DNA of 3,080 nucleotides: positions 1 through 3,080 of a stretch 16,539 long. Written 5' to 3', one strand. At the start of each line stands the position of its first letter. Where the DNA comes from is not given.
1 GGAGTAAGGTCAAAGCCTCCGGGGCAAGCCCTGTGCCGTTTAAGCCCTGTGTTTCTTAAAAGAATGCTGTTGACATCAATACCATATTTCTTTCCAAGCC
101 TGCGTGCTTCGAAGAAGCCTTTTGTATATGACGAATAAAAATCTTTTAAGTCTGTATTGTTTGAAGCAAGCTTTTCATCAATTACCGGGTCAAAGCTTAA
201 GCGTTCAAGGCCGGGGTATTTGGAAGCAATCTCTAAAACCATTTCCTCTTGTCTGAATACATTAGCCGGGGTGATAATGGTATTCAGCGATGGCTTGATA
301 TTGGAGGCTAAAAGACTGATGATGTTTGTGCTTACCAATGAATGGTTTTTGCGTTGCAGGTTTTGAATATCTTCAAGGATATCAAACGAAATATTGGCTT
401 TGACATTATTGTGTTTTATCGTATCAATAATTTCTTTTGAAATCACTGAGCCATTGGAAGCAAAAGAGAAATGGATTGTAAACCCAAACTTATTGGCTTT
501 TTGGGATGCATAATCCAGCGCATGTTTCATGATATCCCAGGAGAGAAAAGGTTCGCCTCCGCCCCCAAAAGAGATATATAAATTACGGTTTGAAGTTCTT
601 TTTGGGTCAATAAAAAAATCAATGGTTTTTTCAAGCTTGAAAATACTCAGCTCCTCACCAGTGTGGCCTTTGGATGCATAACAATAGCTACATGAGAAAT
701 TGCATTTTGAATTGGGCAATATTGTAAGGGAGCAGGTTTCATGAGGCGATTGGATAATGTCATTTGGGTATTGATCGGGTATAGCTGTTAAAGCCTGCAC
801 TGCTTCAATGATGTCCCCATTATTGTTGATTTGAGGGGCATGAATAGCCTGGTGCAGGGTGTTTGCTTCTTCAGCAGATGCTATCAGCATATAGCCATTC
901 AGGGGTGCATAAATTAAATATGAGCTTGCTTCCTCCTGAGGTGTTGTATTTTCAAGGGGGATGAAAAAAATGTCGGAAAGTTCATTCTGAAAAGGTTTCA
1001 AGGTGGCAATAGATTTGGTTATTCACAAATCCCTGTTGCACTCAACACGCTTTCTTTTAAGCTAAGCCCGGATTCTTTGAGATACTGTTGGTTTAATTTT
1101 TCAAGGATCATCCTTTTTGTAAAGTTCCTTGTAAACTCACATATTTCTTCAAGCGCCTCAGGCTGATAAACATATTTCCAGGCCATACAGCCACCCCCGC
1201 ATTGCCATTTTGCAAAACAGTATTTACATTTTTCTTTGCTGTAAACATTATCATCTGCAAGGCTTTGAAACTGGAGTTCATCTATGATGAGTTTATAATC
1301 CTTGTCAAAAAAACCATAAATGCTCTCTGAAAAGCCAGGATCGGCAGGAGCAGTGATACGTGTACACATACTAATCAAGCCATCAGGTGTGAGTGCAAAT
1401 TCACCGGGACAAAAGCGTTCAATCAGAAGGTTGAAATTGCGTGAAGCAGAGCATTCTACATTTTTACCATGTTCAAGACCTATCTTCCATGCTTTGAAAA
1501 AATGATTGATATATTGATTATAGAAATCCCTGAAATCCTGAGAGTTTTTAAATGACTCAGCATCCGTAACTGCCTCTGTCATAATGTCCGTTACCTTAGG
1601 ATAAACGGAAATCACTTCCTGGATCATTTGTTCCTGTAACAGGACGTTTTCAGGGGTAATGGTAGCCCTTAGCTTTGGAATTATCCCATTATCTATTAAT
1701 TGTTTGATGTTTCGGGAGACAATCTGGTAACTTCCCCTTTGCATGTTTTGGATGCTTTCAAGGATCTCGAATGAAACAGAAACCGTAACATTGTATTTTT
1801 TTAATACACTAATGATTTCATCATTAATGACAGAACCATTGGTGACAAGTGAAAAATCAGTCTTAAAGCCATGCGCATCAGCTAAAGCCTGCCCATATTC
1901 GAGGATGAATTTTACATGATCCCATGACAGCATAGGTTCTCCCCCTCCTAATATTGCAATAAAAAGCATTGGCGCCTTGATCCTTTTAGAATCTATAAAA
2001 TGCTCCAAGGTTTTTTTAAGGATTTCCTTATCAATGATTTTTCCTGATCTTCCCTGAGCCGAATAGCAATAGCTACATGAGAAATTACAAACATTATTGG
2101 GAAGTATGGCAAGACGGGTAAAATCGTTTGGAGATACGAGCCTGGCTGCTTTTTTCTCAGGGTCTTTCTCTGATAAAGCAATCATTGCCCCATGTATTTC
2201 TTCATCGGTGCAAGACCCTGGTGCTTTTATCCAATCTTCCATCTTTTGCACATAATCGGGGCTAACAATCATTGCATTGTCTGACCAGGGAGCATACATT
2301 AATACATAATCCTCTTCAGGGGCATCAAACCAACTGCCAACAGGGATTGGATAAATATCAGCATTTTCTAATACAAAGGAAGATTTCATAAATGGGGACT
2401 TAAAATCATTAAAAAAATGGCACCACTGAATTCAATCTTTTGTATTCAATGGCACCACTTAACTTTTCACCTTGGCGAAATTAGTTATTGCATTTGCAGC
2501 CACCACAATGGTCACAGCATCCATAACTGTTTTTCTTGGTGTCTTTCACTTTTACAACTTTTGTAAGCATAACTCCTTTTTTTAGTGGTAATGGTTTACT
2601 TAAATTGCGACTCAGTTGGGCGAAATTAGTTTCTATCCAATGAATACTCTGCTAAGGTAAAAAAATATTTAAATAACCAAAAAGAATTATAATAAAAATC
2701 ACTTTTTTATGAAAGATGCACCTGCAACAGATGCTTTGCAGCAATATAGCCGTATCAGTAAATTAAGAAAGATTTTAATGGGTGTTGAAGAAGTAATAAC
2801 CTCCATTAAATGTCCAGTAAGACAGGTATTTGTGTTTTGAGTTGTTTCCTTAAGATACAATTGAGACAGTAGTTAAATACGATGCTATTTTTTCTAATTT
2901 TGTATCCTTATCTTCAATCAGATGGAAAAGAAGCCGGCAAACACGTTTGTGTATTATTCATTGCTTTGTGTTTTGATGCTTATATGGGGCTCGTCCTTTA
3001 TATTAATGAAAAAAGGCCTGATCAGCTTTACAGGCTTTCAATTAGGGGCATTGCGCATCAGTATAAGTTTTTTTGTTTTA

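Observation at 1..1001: Second rSAM/SPASM gene is invisible to ATG-only ORF calling (TTG start, truncated by window edge)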

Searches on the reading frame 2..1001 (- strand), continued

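Call 38: find_related_loci(query=A2, collection=genome_contigs, flank=10000)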
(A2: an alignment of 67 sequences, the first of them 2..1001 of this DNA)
Query A2 (333 aa) in genome_contigs; peptide patterns used: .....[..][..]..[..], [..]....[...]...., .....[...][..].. (x = any residue, [..] = any of these).
121 stretches matched a pattern; 92 encode a relative of the query (tblastn E <= 1e-3); the best 80 are kept; 61 distinct loci.
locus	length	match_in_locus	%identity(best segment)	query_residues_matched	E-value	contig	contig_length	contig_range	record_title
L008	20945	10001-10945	52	18-333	6e-101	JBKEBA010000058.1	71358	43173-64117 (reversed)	MAG: Dysgonomonas sp. isolate VLC_084 c_000001691064, whole genome shotgun sequence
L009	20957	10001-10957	48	10-333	5e-96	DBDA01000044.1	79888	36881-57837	MAG TPA_asm: Odoribacter sp. UBA944 UBA944_contig_3912, whole genome shotgun sequence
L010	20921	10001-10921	49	24-332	2e-95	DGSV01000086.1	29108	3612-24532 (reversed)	MAG TPA_asm: Bacteroidales bacterium UBA4353 UBA4353_contig_51959, whole genome shotgun sequence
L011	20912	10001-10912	47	26-333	2e-92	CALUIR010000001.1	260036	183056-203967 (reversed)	MAG: uncultured Bacteroidaceae bacterium isolate BRZ_LC__bin66 genome assembly, contig: BRZ_LC__NODE_6_length_260036_cov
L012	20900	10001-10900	50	28-333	1e-95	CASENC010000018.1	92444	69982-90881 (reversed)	uncultured Bacteroidales bacterium isolate SI.A14.metabat-bins.119 genome assembly, contig: SI.A14.metabat-bins.119.fa_k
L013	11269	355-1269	46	26-333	2e-88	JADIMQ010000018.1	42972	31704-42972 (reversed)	MAG: Candidatus Cryptobacteroides merdigallinarum isolate 20514 A2M15__C66488_L42972_SRR9113710, whole genome shotgun se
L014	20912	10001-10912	47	26-333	1e-91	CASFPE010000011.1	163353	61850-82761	uncultured Bacteroides sp. isolate SI.A6.metabat-bins.90 genome assembly, contig: SI.A6.metabat-bins.90.fa_k141_67784, w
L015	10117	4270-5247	44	11-332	4e-82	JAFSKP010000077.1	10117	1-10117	MAG: Bacteroidales bacterium isolate RGIG3228 Goat_Reticulum-2__c265197, whole genome shotgun sequence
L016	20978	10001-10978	40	9-333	1e-72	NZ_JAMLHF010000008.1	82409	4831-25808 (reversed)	MAG: Lentimicrobium sp. isolate ACE_NR_BACT3 ACE_NR_BACT3_8, whole genome shotgun sequence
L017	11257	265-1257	39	3-333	7e-72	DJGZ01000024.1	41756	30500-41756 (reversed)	MAG TPA_asm: Bacteroidales bacterium UBA5833 UBA5833_contig_115, whole genome shotgun sequence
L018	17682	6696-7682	47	3-333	7e-102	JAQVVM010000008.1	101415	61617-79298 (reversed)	MAG: Bacteroidales bacterium isolate STF1_8 NODE_309_length_101415_cov_4.643334_Sandtown_F1, whole genome shotgun sequen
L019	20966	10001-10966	36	10-333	4e-67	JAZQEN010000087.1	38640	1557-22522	MAG: Candidatus Cryptobacteroides sp. isolate T1900044633_TS20190099.MAGScoT_cleanbin_000103 SGB_1106_k141_803778, whole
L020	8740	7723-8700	40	9-333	3e-73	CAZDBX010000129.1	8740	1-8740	MAG TPA_asm: uncultured Lentimicrobium sp. isolate binchicken_co117_320 genome assembly, contig: NODE_14089_length_8740_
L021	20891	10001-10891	41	49-333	1e-66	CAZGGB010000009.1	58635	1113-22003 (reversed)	MAG TPA_asm: uncultured Sangeribacter sp. isolate SRP199465_co2_730 genome assembly, contig: NODE_976_length_58635_cov_1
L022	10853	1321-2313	37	1-333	8e-66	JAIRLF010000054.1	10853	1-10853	MAG: Prevotellaceae bacterium isolate Cc175_bin36 k119_2449061, whole genome shotgun sequence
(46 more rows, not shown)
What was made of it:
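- Tried and rejected: The best match is 52% identity, in a Dysgonomonas MAG (call 38).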

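Call 40: predict_structure(alignment_id=A2)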
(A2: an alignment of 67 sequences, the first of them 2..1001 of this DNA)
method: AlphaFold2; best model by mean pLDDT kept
length: 333 residues; sequences in the alignment: 67
mean_pLDDT: 87.8   pTM: 0.83
mean pLDDT of the five models: 87.8, 86.5, 85.8, 85.5, 84.3
residues with pLDDT >= 90: 215; 70-90: 71; 50-70: 38; < 50: 9
segments of 3 or more residues with pLDDT < 50: 1-7
pLDDT, mean of each block of 10 residues (from residue 1): 44 79 72 86 91 80 89 71 83 92 65 76 98 97 88 96 98 98 96 98 97 93 98 98 96 98 98 87 93 96 98 84 70 71
secondary structure, 60 per line:
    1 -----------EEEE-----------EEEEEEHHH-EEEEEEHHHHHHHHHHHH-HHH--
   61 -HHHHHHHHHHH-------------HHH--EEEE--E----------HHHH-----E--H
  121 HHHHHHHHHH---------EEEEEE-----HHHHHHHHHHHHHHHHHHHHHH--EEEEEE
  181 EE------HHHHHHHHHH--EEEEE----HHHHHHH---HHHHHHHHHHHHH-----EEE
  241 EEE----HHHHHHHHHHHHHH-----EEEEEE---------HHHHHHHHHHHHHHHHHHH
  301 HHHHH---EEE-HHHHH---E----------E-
elements in order: E12-15 E27-32 E37-42 H43-54 H62-72 E91-94 H108-111 H120-130 E140-145 H151-172 E175-182 H189-198 E201-205 H210-216 H220-232 E238-243 H248-261 E267-272 H282-305 E309-311 H313-317
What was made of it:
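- The AlphaFold2 model has mean pLDDT 87.8, with strands at 12-15, 27-32 and 37-42 and helices at 43-54 and 62-72 (call 40). They form b1 and b2 of the predicted N-terminal domain (call 40).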

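Call 43: fold_search(model_id=the predicted structure, library=pdb)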
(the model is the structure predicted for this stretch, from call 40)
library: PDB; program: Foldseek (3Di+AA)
matches with E <= 10: 1519; with E <= 0.001: 70
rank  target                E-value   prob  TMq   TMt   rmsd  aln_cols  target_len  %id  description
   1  5wgg_A                8.2e-14  1.00  0.65  0.50   4.7       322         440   19  Structural Insights into Thioether Bond Formation in the Biosynthesis of Sactipeptides (released 2017-07-26)
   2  5why_B                6.6e-13  1.00  0.62  0.50   5.4       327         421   20  Structural Insights into Thioether Bond Formation in the Biosynthesis of Sactipeptides (released 2017-07-26)
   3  5why_A                1.5e-12  1.00  0.63  0.52   5.6       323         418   20  Structural Insights into Thioether Bond Formation in the Biosynthesis of Sactipeptides (released 2017-07-26)
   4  8vpo                  1.7e-11  1.00  0.59  0.45   7.0       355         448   18  X-Ray Crystal Structure of TigE from Paramaledivibacter caminithermalis (released 2024-02-07)
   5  6efn                  8.3e-11  1.00  0.53  0.47  13.0       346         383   18  Structure of a RiPP maturase, SkfB (released 2018-10-24)
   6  4k37_B                2.5e-10  1.00  0.55  0.50   3.7       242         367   19  Native anSMEcpe with bound AdoMet (released 2013-05-08)
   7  9gmc_A                3.8e-10  1.00  0.57  0.51   4.1       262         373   18  Crystal structure of the complex formed between the radical SAM protein ChlB and the R3A mutant of ChlA (released 2025-06-25)
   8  9gm3_A                5.0e-10  1.00  0.55  0.49   3.6       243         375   18  Crystal structure of the complex formed between the radical SAM protein ChlB and the leader region of its precursor su (released 2025-06-25)
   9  4k37_A                9.5e-10  1.00  0.57  0.53   3.6       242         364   19  Native anSMEcpe with bound AdoMet (released 2013-05-08)
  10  4k36_B                9.5e-10  1.00  0.58  0.53   3.6       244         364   20  His6 tagged anSMEcpe with bound AdoMet (released 2013-05-08)
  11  9gmc_C                9.5e-10  1.00  0.55  0.50   3.6       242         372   17  Crystal structure of the complex formed between the radical SAM protein ChlB and the R3A mutant of ChlA (released 2025-06-25)
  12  9gm3_C                1.1e-09  1.00  0.55  0.50   3.5       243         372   20  Crystal structure of the complex formed between the radical SAM protein ChlB and the leader region of its precursor su (released 2025-06-25)
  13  4k39_A                1.2e-09  1.00  0.54  0.51   3.4       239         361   19  Native anSMEcpe with bound AdoMet and Cp18Cys peptide (released 2013-05-08)
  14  4k38_A                2.7e-09  1.00  0.54  0.49   4.0       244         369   18  Native anSMEcpe with bound AdoMet and Kp18Cys peptide (released 2013-05-08)
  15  4k39_B                3.4e-09  1.00  0.54  0.51   3.7       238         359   20  Native anSMEcpe with bound AdoMet and Cp18Cys peptide (released 2013-05-08)
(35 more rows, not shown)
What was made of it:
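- On RiPP recognition element (RRE, PqqD-like winged helix) at the N-terminus: The whole-model alignment to CteB covers 322 of 333 residues (call 43).
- The top Foldseek hit is CteB, with 322 aligned columns (call 43).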

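Call 55: search_solved_structures(query=L001:5703-6254:+, max_evalue=10)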
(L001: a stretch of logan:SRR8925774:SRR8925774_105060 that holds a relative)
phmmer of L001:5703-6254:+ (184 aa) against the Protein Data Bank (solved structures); distinct sequences matched with E-value up to 10: 2.
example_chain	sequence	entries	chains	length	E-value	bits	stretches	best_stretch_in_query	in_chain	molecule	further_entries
7p82_A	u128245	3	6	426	0.023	17.7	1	24-106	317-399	S-adenosylmethionine synthase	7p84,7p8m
7p83_A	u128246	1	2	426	0.044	16.8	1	24-106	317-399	S-adenosylmethionine synthase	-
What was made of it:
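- Tried and rejected: PDB sequence search with the 184-aa protein: only a weak match to a SAM synthase (E = 0.023; call 55).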

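Call 60: list_cluster_members(proteins=[P0001, P0002, P0003, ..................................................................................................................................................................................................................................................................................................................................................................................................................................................])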
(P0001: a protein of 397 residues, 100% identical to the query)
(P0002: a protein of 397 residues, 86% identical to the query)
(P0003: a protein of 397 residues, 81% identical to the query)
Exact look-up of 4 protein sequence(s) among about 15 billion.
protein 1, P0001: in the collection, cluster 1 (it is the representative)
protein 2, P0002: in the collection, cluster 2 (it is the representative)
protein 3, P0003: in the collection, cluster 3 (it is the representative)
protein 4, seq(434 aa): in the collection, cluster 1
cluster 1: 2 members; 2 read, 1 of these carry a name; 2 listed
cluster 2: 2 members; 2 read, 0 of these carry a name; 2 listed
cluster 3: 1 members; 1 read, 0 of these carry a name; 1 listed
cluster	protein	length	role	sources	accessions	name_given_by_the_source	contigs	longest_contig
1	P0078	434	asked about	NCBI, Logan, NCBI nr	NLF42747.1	MAG: radical SAM protein [Bacteroidales bacterium] | radical SAM protein [Bacteroidales bacterium]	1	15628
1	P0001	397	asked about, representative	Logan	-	-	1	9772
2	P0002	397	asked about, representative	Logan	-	-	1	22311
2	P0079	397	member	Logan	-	-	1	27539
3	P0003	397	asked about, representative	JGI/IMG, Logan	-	-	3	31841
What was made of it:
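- PGAP chose the TTG (call 60).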

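Call 61: find_encoding_contigs(protein=P0078, flank=10000, max_places=3)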
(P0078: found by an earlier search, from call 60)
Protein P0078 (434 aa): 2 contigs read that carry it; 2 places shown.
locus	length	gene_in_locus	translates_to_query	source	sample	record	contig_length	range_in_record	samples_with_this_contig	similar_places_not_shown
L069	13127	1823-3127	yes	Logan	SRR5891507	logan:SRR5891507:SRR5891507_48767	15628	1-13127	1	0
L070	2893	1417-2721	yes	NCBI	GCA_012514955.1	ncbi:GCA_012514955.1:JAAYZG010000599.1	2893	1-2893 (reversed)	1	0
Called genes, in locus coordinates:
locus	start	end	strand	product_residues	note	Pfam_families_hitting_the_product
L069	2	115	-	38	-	?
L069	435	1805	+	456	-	PF04055:Radical_SAM, PF13353:Fer4_12 (faint)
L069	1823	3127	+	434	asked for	PF04055:Radical_SAM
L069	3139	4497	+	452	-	PF04055:Radical_SAM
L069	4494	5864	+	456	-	PF04055:Radical_SAM, PF13353:Fer4_12 (weak)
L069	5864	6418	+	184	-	-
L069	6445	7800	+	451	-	PF04055:Radical_SAM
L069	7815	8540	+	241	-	PF00106:adh_short, PF13561:adh_short_C2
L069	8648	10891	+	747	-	PF13231:PMT_2, PF13371:TPR_9 (weak), PF00515:TPR_1, PF07719:TPR_2 (weak), PF13414:TPR_11, PF14559:TPR_19 (weak), PF00515:TPR_1 (weak), PF13181:TPR_8 (weak), +10 more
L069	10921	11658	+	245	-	PF01884:PcrB, PF00290:Trp_syntA (faint), PF05690:ThiG, PF00977:His_biosynth, PF01180:DHO_dh (weak)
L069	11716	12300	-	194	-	PF01558:POR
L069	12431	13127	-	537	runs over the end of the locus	PF01855:POR_N, PF02775:TPP_enzyme_C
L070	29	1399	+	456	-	PF04055:Radical_SAM, PF13353:Fer4_12 (faint)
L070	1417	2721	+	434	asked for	PF04055:Radical_SAM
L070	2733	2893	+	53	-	?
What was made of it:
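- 999..1001 (-): TTG start codon of gene B, with A at position -3. Used as the start in GenBank NLF42747.1 (calls 60, 61).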

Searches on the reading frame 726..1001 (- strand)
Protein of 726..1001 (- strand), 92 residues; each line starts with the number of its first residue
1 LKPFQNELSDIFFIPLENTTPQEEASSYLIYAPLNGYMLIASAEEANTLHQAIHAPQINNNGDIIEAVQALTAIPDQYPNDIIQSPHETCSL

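Call 70: predict_structure(alignment_id=A4)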
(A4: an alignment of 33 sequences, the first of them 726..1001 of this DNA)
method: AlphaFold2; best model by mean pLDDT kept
length: 92 residues; sequences in the alignment: 33
mean_pLDDT: 79.6   pTM: 0.64
mean pLDDT of the five models: 79.6, 78.6, 78.0, 76.0, 75.4
residues with pLDDT >= 90: 27; 70-90: 39; 50-70: 24; < 50: 2
segments of 3 or more residues with pLDDT < 50: none
pLDDT, mean of each block of 10 residues (from residue 1): 58 84 80 90 92 83 88 75 70 58
secondary structure, 60 per line:
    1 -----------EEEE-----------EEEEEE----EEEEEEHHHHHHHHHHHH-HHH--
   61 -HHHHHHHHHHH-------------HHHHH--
elements in order: E12-15 E27-32 E37-42 H43-54 H62-72 H86-90
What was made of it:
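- On RiPP recognition element (RRE, PqqD-like winged helix) at the N-terminus: The predicted topology is b-b-b-a-a(-a) with pLDDT 72-92 (calls 40, 70).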

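Call 72: fold_search(model_id=the predicted structure, library=pdb)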
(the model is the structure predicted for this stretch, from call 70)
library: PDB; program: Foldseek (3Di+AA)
matches with E <= 10: 295; with E <= 0.001: 0
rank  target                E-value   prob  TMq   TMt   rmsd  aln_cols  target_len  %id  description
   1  6vlh_A                4.6e-01  0.21  0.28  0.20   9.2        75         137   13  HIV Integrase Core domain (IN) in complex with dimer-spanning ligand (released 2021-01-27)
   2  6rwl_C                6.0e-01  0.20  0.28  0.15  10.3        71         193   18  SIVrcm intasome (released 2020-02-05)
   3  3vqc_B                6.0e-01  0.15  0.27  0.20  12.0        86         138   13  HIV-1 IN core domain in complex with (5-METHYL-3-PHENYL-1,2-OXAZOL-4-YL)METHANOL (released 2013-01-30)
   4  5xbl_D                6.8e-01  0.21  0.32  0.35   6.8        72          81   14  Structure of nuclease in complex with associated protein (released 2017-06-14)
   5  8cta_B                6.8e-01  0.15  0.28  0.20  11.8        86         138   10  Minimal 2:2 Ternary Complex between BI-224436 bound HIV-1 Integrase Catalytic Core Domain Dimer and Carboxy Terminal D (released 2023-02-22)
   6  8cta_F                6.8e-01  0.15  0.27  0.20  10.8        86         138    9  Minimal 2:2 Ternary Complex between BI-224436 bound HIV-1 Integrase Catalytic Core Domain Dimer and Carboxy Terminal D (released 2023-02-22)
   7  8cta_A                8.2e-01  0.18  0.28  0.21   9.4        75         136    9  Minimal 2:2 Ternary Complex between BI-224436 bound HIV-1 Integrase Catalytic Core Domain Dimer and Carboxy Terminal D (released 2023-02-22)
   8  3vq6_B                8.8e-01  0.14  0.27  0.19  10.2        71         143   15  HIV-1 IN core domain in complex with (1-methyl-5-phenyl-1H-pyrazol-4-yl)methanol (released 2013-01-30)
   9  6w0u                  9.9e-01  0.18  0.27  0.19   4.4        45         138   16  HIV Integrase core domain in complex with inhibitor 2-(2-ethynyl-5-methyl-1-benzofuran-3-yl)acetic acid (released 2021-03-03)
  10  8d3s                  9.9e-01  0.13  0.27  0.21  10.5        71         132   15  HIV-1 Integrase Catalytic Core Domain F185H Mutant Complexed with BKC-110 (released 2023-06-14)
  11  3vq4_A                9.9e-01  0.11  0.25  0.18  10.3        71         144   15  Fragments bound to HIV-1 integrase (released 2013-01-30)
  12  6rwo_D                1.1e+00  0.14  0.25  0.13   9.2        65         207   12  SIVrcm intasome (Q148H/G140S) in complex with bictegravir (released 2020-02-05)
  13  8cta_E                1.1e+00  0.13  0.30  0.21  11.5        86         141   13  Minimal 2:2 Ternary Complex between BI-224436 bound HIV-1 Integrase Catalytic Core Domain Dimer and Carboxy Terminal D (released 2023-02-22)
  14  6lmq                  1.1e+00  0.14  0.30  0.21  10.7        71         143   15  Crystal structure of HIV-1 integrase catalytic core domain in complex with 2-(tert-butoxy)-2-[3-(3,4-dihydro-2H-1,4-benz (released 2020-09-23)
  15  3vq6_A                1.1e+00  0.14  0.28  0.19   9.3        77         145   13  HIV-1 IN core domain in complex with (1-methyl-5-phenyl-1H-pyrazol-4-yl)methanol (released 2013-01-30)
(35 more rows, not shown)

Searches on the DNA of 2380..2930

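Call 50: search_rna_families(source=window, start=2380, end=2930, threshold=evalue, max_evalue=1)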
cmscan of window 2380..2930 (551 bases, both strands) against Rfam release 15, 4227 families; matches with E-value up to 1: 0.
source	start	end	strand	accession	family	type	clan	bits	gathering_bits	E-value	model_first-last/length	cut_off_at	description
